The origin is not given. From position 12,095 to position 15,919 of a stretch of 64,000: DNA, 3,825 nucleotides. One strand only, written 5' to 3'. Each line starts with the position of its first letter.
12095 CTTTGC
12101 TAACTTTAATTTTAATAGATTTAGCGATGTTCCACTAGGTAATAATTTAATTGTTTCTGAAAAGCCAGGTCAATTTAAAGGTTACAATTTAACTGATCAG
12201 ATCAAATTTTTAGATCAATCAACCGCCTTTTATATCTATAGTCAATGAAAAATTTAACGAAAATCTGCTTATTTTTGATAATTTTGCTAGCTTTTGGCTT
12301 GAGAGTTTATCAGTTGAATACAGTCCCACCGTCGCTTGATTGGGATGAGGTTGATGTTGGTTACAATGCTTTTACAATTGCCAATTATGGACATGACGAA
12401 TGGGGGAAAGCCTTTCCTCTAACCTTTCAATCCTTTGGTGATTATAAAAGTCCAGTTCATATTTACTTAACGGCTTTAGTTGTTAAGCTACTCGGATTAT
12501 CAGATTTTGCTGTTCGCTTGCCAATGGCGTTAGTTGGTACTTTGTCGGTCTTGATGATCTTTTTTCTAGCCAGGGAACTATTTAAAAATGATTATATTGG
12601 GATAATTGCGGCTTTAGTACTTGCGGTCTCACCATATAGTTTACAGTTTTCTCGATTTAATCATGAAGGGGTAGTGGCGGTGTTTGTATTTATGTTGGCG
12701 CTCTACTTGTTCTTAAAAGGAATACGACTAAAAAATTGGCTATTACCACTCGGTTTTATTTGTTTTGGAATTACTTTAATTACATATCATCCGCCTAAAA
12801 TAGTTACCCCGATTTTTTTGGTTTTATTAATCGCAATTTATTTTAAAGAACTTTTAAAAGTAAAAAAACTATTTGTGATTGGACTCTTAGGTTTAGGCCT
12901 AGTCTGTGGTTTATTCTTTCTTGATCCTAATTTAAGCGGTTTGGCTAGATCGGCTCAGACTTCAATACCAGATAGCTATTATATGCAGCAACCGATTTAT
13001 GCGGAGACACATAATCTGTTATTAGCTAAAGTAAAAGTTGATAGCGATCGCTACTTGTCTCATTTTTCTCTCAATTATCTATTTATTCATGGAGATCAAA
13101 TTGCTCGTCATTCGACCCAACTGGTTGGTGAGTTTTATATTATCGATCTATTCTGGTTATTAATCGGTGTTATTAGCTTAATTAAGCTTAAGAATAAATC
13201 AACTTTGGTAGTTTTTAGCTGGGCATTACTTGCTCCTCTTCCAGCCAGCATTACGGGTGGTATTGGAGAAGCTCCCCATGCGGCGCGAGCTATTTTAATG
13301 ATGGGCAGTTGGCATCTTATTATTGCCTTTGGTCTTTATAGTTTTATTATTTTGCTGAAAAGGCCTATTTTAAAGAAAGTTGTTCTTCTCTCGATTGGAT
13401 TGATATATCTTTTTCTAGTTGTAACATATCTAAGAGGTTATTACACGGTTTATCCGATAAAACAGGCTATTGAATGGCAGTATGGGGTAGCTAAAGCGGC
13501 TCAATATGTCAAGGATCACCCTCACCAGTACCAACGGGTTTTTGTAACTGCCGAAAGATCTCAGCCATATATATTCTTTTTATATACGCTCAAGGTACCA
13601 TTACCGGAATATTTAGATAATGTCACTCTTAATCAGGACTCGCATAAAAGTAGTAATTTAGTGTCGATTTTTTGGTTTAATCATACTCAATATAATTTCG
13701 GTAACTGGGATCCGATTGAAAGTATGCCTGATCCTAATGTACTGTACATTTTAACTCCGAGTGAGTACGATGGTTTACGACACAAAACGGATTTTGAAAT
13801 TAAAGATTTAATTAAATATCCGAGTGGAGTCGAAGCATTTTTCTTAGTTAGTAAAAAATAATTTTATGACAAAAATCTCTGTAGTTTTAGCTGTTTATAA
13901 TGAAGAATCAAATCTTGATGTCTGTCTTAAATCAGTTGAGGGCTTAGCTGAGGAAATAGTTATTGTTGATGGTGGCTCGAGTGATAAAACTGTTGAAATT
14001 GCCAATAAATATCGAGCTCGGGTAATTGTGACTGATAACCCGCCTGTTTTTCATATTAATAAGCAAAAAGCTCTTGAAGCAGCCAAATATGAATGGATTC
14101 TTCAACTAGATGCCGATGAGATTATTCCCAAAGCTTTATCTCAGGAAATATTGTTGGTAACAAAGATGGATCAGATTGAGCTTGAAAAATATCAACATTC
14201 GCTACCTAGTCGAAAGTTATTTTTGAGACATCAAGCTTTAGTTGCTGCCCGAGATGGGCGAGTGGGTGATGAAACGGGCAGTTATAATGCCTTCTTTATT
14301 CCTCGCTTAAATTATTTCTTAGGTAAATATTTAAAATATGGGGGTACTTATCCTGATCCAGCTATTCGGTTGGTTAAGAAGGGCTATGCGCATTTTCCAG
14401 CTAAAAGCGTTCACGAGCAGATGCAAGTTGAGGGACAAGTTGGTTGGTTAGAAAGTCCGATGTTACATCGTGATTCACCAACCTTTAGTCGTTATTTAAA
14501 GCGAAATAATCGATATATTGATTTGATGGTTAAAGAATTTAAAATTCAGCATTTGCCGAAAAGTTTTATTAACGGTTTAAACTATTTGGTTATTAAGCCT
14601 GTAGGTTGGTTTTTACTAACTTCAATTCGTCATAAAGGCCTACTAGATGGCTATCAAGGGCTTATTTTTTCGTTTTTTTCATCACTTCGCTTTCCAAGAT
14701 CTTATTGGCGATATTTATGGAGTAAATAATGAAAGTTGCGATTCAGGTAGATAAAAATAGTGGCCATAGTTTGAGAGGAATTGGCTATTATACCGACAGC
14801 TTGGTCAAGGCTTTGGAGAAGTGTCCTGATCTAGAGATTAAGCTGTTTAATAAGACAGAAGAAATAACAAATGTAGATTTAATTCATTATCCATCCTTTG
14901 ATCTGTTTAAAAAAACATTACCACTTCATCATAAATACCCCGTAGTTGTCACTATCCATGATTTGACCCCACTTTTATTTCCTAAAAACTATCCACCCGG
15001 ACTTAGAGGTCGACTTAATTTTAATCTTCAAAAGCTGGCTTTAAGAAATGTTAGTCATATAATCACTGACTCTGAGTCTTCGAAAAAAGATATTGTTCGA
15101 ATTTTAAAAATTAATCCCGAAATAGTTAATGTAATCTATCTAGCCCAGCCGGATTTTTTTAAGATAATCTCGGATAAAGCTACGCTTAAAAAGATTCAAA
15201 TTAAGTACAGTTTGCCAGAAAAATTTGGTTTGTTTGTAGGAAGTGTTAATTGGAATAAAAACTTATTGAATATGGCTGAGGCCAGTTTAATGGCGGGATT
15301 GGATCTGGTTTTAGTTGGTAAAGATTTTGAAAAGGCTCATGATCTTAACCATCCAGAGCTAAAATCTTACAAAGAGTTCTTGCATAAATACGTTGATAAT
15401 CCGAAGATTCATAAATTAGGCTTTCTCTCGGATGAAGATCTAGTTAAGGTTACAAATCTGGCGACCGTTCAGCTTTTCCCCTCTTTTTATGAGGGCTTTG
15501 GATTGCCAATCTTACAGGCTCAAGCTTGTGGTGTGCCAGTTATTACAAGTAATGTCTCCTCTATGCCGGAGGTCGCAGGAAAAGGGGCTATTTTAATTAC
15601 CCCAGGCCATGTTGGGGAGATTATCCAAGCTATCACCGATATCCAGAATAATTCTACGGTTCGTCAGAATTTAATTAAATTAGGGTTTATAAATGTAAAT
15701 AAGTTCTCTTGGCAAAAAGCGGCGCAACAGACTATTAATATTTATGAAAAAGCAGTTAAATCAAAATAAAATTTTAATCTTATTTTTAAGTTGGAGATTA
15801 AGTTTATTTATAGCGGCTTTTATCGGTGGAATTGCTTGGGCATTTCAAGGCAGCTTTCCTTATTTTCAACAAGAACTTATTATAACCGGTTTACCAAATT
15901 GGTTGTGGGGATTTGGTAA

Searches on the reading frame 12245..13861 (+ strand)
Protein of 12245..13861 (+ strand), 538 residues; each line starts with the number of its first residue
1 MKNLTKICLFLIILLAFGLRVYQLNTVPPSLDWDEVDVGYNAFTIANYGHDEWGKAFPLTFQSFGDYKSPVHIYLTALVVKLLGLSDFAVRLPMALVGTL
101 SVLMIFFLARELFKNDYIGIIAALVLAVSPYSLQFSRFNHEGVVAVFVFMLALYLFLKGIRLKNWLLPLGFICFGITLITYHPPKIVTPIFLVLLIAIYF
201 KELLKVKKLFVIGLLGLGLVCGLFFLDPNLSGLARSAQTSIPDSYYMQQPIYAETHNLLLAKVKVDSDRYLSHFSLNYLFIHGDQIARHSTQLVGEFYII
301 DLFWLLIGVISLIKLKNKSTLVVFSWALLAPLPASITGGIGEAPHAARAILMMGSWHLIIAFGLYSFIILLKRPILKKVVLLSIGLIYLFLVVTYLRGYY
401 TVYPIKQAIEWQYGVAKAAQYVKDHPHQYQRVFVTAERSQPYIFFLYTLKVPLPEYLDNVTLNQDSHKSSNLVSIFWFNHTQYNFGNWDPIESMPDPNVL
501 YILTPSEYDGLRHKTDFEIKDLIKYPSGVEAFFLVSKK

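Call 11: search_protein_families(library=pfam, proteins=[window:12245-13861:+], max_evalue=0.01)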
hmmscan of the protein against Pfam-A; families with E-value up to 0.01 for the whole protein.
window:12245-13861:+ (538 aa): 2 families
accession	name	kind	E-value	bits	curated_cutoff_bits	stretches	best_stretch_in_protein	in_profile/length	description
PF13231.12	PMT_2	-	8.8e-15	55.7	26.1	1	68-220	2-154/160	Dolichyl-phosphate-mannose-protein mannosyltransferase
PF02366.24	PMT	-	5.3e-06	26.6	22.7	1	12-219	3-227/245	Dolichyl-phosphate-mannose-protein mannosyltransferase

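Call 62: search_protein_families(library=ncbifam, proteins=[window:12245-13861:+], max_evalue=0.001)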
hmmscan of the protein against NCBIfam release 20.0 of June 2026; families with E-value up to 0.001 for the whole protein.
window:12245-13861:+ (538 aa): 3 families
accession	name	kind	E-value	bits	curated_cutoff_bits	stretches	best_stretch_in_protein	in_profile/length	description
TIGR03663.1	TIGR03663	subfamily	1.2e-13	50.9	126.25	1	8-199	3-182/435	flippase activity-associated protein Agl23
NF009784.2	PRK13279.1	equivalog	3.5e-05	22.6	567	1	74-215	67-210/539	lipid IV(A) 4-amino-4-deoxy-L-arabinosyltransferase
NF058602.1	PrMnsylTfPmt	equivalog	0.00021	20.2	800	1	70-155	101-186/530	protein O-mannosyltransferase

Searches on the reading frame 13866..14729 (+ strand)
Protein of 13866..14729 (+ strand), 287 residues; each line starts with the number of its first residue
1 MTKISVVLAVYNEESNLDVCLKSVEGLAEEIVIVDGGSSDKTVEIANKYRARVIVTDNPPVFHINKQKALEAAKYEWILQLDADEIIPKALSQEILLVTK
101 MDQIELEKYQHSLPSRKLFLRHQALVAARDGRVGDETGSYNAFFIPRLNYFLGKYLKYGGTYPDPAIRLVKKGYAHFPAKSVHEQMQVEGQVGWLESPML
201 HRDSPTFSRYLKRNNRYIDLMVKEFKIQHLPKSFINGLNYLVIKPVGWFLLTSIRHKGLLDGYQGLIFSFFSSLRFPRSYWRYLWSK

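Call 62: search_protein_families(library=ncbifam, proteins=[window:13866-14729:+], max_evalue=0.001)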
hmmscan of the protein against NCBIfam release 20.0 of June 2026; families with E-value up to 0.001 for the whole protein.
window:13866-14729:+ (287 aa): 14 families
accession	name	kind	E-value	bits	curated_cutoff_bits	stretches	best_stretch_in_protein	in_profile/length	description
TIGR04283.1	glyco_like_mftF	equivalog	4e-15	56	182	1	4-134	1-132/221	TIGR04283 family arsenosugar biosynthesis glycosyltransferase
NF007482.0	PRK10073.1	equivalog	2.6e-10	39.8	423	1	2-106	6-117/334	glycosyltransferase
TIGR04195.1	S_glycosyl_SunS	equivalog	2.9e-09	36.3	350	1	4-89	59-145/421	SunS family peptide S-glycosyltransferase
NF041391.1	DPhHxTase_Halo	equivalog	1.7e-07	30.4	375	1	10-89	3-83/213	dolichyl-phosphate hexose transferase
TIGR03937.1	PgaC_IcaA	equivalog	2e-06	27.1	422.3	1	2-90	45-141/407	poly-beta-1,6-N-acetyl-D-glucosamine synthase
NF010496.0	PRK13915.1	equivalog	2.1e-06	27.1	262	1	2-58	31-93/307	glucosyl-3-phosphoglycerate synthase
NF041875.1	EPS_EpsD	equivalog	9.9e-06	25.2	370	1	4-91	1-96/325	exopolysaccharide biosynthesis glycosyltransferase EpsD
TIGR04182.1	glyco_TIGR04182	equivalog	3.9e-05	23.2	325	1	4-87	2-85/293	S-layer glycoprotein N-glycosyltransferase AglJ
NF047683.1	TeichurnBiosyTuaG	equivalog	6.6e-05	22.7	400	1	3-96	7-109/252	teichuronic acid biosynthesis protein TuaG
NF045692.1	OglycostaseCruG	equivalog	7.4e-05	21.8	600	1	2-104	41-157/386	2'-O-glycosyltransferase CruG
NF050050.1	ProtGlycPglI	equivalog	0.00015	21.2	500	1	1-102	1-109/306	GalNAc(5)-diNAcBac-PP-undecaprenol beta-1,3-glucosyltransferase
NF053739.1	GlytfEpsEBac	equivalog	0.00032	19.8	450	1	3-101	2-100/265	glycosyltransferase EpsE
NF038302.1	EPS_HpsE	equivalog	0.00041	19.4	300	1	3-86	2-98/307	hormogonium polysaccharide biosynthesis glycosyltransferase HpsE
TIGR03965.1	mycofact_glyco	equivalog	0.00095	18.1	280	0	3-84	75-164/467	mycofactocin biosynthesis glycosyltransferase MftF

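Call 87: search_protein_families(library=pfam, proteins=[window:13866-14729:+], max_evalue=0.01)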
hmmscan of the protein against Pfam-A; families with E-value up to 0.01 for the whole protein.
window:13866-14729:+ (287 aa): 2 families
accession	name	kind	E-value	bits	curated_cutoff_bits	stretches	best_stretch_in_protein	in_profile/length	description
PF00535.33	Glycos_transf_2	-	2.9e-18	66.8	23.3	1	5-93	1-97/168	Glycosyl transferase family 2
PF13704.12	Glyco_tranf_2_4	-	3.7e-05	24.6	27.5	1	12-87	2-84/98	Glycosyl transferase family 2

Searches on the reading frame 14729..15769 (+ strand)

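Call 62: search_protein_families(library=ncbifam, proteins=[window:14729-15769:+], max_evalue=0.001)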
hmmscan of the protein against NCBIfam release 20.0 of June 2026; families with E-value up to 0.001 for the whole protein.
window:14729-15769:+ (346 aa): 24 families
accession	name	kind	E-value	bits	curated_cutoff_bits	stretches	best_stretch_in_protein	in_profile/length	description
TIGR02149.1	glgA_Coryne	subfamily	9.8e-23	80.9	302.4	1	67-342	104-390/391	glycogen synthase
TIGR04047.1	MSMEG_0565_glyc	hypoth_equivalog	2.4e-18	66.4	259.85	1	101-340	132-372/373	MSMEG_0565 family glycosyltransferase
TIGR03449.1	mycothiol_MshA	equivalog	1.2e-15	57.3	462.5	1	213-344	272-405/406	D-inositol-3-phosphate glycosyltransferase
TIGR03999.1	thiol_BshA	equivalog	5.1e-13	48.7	273.7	1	209-343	239-374/375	N-acetyl-alpha-D-glucosaminyl L-malate synthase BshA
NF047684.1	TeichurnBiosyTuaC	equivalog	1.5e-12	47.2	550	1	104-343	161-390/391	teichuronic acid biosynthesis protein TuaC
NF038295.1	EPS_HpsP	equivalog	7.3e-12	45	550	1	206-341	245-386/388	hormogonium polysaccharide biosynthesis glycosyltransferase HpsP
NF050063.1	ProtGlycPglJ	equivalog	3.1e-08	33.2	500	1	94-337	131-361/363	N-acetylgalactosamine-N,N'-diacetylbacillosaminyl-diphospho-undecaprenol 4-alpha-N-acetylgalactosaminyltransferase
TIGR03088.1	stp2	hypoth_equivalog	4.5e-08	32.5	409.05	1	236-341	264-372/374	TIGR03088 family PEP-CTERM/XrtA system glycosyltransferase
NF041876.1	EPS_EpsE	equivalog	7.7e-08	32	400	1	225-332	276-386/389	exopolysaccharide biosynthesis GT4 family glycosyltransferase EpsE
NF038298.1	EPS_HpsO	equivalog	1.2e-07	30.9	575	1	253-341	297-386/388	hormogonium polysaccharide biosynthesis glycosyltransferase HpsO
NF053787.1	GlcN_PG_synth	equivalog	4e-07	29.2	480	1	243-342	260-359/361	N-acetylglucosaminyl phosphatidylglycerol synthase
NF047880.1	glyco_SdgA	exception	6.8e-07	28.2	800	1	211-330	358-478/488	serine-aspartate repeat adhesin O-glycosyltransferase SdgA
NF041010.1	glycosy_Agl16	equivalog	7.8e-07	28.3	575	1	78-341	104-350/352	glycosylation protein Agl16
TIGR04157.1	glyco_rSAM_CFB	subfamily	1e-06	28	400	1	98-288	160-344/406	TIGR04157 family glycosyltransferase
NF049987.1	DaglGlyslTfaseDgs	equivalog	2.6e-06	26.6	500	1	6-346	6-331/332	processive diacylglycerol alpha-glucosyltransferase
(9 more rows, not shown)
